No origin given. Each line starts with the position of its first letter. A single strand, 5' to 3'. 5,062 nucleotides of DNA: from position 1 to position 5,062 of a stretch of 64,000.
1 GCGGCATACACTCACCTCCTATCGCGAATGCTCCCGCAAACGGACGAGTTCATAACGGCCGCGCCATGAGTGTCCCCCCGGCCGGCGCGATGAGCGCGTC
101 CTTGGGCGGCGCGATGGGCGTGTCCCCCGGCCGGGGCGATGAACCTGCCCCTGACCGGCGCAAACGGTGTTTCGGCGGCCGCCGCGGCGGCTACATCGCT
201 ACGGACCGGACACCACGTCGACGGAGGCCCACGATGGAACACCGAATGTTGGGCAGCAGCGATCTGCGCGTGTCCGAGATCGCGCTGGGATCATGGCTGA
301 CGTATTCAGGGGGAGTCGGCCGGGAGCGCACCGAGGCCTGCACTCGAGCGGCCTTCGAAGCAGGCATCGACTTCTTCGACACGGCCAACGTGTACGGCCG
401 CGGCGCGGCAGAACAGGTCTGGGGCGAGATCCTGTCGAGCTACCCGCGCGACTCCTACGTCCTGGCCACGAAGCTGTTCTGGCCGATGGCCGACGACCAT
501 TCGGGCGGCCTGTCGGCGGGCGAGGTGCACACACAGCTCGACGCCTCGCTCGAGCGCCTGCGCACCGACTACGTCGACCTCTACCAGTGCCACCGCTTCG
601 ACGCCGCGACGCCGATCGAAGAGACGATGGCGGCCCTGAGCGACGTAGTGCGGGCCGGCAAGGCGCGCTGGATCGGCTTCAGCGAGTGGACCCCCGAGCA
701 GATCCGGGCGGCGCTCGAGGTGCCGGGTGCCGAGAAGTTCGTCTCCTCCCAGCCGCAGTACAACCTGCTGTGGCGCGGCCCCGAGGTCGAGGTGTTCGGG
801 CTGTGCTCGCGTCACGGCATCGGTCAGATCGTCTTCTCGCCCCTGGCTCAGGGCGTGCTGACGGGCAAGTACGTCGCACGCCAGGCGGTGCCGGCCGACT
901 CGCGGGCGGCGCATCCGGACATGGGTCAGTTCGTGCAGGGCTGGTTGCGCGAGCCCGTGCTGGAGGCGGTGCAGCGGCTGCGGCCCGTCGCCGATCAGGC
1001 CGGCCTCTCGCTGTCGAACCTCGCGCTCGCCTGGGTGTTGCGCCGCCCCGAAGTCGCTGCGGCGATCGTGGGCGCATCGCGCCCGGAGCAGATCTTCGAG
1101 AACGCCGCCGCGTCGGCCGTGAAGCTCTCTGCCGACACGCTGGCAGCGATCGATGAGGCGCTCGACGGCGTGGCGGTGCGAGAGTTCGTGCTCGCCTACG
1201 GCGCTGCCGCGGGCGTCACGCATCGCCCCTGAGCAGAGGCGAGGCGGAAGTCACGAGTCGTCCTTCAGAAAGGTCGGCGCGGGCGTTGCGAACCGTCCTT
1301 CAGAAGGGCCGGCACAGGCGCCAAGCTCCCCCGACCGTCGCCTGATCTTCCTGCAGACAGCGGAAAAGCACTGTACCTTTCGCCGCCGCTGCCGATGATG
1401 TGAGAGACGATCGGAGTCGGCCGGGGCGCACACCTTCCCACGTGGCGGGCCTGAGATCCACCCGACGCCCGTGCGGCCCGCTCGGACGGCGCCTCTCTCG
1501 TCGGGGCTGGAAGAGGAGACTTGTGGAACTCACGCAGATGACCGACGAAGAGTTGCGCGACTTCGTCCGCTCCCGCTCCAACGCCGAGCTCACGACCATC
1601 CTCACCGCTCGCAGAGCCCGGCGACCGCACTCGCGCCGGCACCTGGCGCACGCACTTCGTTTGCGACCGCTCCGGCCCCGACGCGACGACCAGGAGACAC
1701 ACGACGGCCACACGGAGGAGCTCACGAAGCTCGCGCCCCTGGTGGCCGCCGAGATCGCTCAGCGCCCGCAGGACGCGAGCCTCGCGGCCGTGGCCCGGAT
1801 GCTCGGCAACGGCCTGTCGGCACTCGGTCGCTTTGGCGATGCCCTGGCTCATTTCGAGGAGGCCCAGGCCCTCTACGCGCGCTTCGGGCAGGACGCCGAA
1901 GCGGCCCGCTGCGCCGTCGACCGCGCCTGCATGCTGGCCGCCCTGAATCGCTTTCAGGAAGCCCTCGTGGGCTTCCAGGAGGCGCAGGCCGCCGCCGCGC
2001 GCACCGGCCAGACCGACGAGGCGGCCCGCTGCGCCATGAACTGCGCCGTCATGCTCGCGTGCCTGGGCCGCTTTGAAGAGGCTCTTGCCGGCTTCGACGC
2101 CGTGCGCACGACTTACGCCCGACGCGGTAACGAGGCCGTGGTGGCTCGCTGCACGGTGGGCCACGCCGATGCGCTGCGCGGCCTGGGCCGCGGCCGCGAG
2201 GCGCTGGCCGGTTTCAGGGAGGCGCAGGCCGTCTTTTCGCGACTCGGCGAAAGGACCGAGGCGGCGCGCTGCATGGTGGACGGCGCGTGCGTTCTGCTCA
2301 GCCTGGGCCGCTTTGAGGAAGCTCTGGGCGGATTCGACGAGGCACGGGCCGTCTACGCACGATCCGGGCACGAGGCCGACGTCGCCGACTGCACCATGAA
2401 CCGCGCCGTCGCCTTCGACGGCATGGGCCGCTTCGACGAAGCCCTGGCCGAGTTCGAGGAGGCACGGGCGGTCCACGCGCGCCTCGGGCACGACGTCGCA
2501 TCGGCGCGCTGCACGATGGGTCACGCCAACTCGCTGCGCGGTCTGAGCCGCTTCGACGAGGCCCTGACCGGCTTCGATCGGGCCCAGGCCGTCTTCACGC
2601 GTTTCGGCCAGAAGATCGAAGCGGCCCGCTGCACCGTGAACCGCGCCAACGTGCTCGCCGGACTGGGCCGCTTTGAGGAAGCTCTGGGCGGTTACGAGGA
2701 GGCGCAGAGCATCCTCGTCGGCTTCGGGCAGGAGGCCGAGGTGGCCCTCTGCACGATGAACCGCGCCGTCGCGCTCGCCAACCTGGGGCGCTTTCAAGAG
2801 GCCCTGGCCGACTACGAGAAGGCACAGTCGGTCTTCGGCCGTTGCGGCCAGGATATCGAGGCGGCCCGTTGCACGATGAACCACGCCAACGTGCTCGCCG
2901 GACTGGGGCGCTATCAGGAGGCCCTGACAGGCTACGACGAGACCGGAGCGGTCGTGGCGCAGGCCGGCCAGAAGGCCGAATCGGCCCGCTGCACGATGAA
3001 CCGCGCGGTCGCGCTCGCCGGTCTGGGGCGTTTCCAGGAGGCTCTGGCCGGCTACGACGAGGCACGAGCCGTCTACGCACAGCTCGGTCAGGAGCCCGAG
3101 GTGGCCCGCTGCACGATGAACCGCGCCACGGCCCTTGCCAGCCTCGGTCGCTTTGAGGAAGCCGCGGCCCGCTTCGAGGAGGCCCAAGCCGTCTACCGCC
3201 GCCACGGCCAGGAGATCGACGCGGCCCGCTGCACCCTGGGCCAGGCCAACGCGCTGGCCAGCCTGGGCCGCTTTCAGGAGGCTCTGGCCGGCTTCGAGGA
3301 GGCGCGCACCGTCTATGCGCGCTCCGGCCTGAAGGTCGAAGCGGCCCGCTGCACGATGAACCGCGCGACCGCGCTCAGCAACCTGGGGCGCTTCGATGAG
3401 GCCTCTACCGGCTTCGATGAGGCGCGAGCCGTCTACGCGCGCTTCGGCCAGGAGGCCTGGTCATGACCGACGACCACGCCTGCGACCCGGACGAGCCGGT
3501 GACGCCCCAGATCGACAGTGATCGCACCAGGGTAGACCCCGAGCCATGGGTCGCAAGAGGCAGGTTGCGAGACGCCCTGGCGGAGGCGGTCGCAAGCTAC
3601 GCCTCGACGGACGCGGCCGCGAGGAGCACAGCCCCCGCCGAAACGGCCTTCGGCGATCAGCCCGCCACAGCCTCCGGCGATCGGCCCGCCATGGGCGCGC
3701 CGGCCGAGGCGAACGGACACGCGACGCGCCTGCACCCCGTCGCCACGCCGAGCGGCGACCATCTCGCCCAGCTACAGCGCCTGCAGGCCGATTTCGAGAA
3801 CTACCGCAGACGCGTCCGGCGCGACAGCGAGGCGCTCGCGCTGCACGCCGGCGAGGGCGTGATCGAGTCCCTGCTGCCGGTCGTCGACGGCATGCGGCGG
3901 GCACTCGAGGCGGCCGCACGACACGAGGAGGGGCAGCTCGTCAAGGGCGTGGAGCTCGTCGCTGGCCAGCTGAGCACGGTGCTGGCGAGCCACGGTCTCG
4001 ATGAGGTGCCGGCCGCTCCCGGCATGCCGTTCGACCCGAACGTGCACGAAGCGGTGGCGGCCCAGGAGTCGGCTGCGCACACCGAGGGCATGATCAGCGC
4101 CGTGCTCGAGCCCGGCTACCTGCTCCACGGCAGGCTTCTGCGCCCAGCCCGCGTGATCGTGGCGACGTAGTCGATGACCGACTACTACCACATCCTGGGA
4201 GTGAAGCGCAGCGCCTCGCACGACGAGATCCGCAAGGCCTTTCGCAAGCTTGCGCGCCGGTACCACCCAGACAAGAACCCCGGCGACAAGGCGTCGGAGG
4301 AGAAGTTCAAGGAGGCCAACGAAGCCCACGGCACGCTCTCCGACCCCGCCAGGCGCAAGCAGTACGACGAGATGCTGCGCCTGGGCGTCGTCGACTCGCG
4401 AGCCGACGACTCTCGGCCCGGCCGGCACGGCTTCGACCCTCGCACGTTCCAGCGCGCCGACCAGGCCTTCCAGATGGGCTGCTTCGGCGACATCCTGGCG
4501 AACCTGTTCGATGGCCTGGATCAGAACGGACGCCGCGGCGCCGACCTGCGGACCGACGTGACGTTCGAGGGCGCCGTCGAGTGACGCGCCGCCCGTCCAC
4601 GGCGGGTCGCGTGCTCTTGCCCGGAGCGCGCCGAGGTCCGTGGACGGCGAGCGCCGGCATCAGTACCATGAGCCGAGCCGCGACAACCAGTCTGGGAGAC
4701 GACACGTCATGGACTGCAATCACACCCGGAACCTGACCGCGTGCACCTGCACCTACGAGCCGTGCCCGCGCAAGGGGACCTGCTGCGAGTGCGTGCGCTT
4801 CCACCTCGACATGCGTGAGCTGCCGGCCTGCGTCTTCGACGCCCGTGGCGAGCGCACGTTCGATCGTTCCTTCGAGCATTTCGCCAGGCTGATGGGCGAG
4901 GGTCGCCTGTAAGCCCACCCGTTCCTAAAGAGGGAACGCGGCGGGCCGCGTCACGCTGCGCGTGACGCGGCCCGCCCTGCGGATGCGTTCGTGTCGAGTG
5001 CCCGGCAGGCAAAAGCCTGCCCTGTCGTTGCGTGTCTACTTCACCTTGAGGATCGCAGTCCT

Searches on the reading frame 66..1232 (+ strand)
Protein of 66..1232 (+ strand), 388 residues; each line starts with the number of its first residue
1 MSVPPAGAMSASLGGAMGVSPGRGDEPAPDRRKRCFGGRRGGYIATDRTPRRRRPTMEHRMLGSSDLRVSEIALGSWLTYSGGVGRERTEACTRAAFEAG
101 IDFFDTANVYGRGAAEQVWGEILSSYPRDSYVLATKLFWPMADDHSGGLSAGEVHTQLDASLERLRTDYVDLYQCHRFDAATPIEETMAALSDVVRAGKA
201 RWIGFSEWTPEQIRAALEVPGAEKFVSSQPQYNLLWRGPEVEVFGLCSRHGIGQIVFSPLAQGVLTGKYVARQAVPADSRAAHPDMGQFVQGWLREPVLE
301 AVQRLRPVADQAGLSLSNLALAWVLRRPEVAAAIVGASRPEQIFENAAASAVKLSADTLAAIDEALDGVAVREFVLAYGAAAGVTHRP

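Call 88: search_protein_families(library=pfam, proteins=[window:66-1232:+], max_evalue=0.00001)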
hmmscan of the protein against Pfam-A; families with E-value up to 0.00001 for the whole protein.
window:66-1232:+ (388 aa): 1 family
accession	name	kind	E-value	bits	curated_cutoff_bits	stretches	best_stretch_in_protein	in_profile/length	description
PF00248.27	Aldo_ket_red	-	5.3e-72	242.8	24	1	71-366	1-290/291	Aldo/keto reductase family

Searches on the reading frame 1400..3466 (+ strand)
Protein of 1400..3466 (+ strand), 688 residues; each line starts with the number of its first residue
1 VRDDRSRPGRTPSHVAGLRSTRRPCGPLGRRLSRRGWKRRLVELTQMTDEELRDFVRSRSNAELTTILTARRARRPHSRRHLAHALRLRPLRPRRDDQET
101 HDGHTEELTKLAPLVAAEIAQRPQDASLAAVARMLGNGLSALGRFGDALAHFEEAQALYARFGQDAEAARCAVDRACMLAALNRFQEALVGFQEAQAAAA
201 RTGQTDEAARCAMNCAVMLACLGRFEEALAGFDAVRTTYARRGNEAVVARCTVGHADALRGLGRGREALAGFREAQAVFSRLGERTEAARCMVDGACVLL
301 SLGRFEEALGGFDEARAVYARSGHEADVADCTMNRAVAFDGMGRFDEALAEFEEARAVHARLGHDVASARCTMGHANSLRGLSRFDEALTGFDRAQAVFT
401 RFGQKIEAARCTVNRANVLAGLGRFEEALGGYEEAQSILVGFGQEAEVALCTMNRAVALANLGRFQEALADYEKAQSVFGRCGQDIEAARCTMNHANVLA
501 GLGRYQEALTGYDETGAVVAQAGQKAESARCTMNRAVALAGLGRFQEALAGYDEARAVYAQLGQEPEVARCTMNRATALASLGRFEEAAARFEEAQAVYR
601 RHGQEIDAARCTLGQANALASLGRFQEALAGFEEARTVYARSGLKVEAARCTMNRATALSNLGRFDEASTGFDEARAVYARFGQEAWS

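Call 39: search_protein_families(library=pfam, proteins=[window:1400-3466:+], max_evalue=0.00001)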
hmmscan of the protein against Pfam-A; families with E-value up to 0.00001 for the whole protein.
window:1400-3466:+ (688 aa): 18 families
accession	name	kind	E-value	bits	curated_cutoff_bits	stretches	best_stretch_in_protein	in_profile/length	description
PF13424.12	TPR_12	-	3.2e-54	181.5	30.1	6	531-600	4-76/77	Tetratricopeptide repeat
PF00515.34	TPR_1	-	8.1e-31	105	27.8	0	453-476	5-28/34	Tetratricopeptide repeat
PF07719.23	TPR_2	-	3.7e-30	102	27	0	453-476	5-28/34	Tetratricopeptide repeat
PF14938.12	SNAP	-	1.7e-26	93.8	25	3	376-516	42-182/282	Soluble NSF attachment protein, SNAP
PF13374.12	TPR_10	-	2.5e-21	75.4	27.5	0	448-475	1-28/42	Tetratricopeptide repeat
PF12968.13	DUF3856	-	5e-19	69.1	27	0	445-521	51-132/143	Domain of Unknown Function (DUF3856)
PF07721.20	TPR_4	-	5.4e-16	57.9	27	0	569-594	1-26/26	Tetratricopeptide repeat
PF13432.12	TPR_16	-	2.6e-14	53.8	32.7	0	535-596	3-58/65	Tetratricopeptide repeat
PF17004.11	SRP_TPR_like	-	6.4e-13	49.2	35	0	525-592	10-61/109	Putative TPR-like repeat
PF13181.12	TPR_8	-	2.3e-12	46.4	25.7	0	454-477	6-29/34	Tetratricopeptide repeat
PF13428.12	TPR_14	-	7.2e-10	39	23.5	0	131-168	3-37/44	Tetratricopeptide repeat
PF12895.13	ANAPC3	-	5.4e-08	33.4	27.2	0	471-514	38-81/82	Anaphase-promoting complex, cyclosome, subunit 3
PF10602.15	RPN7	-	9.3e-08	32.4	29.6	0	485-597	32-141/174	26S proteasome subunit RPN7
PF25058.1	ARM_TT21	-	1.6e-07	31.9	27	0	517-631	14-116/155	Tetratricopeptide repeat protein 21 ARM repeat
PF23036.1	TRAPPC10_1st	-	2.6e-06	27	27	0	536-573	218-251/316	Trafficking protein particle complex subunit 10-like, N-terminal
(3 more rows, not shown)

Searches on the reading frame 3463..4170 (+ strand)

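Call 88: search_protein_families(library=pfam, proteins=[window:3463-4170:+], max_evalue=0.00001)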
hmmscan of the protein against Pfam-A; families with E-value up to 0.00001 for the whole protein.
window:3463-4170:+ (235 aa): 1 family
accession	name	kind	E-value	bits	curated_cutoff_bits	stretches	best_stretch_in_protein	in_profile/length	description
PF01025.24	GrpE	-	5.1e-39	134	25.8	1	103-234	33-164/165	GrpE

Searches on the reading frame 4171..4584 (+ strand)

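Call 88: search_protein_families(library=pfam, proteins=[window:4171-4584:+], max_evalue=0.00001)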
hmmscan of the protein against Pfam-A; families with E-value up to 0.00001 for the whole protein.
window:4171-4584:+ (137 aa): 1 family
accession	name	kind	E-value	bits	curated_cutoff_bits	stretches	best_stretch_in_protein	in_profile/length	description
PF00226.36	DnaJ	-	1.3e-27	96.1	27.8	1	4-66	1-63/63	DnaJ domain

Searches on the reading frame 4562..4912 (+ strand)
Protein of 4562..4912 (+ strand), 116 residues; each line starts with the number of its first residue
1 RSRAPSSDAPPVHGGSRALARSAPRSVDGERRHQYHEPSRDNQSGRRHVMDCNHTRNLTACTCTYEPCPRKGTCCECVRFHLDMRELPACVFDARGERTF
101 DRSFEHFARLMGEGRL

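Call 88: search_protein_families(library=pfam, proteins=[window:4562-4912:+], max_evalue=0.00001)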
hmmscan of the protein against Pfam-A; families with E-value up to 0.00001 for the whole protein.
window:4562-4912:+ (116 aa): 1 family
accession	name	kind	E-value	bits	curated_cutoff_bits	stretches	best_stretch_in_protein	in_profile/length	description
PF20095.4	DUF6485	-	6.6e-12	46.2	24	1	57-111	3-65/70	Domain of unknown function (DUF6485)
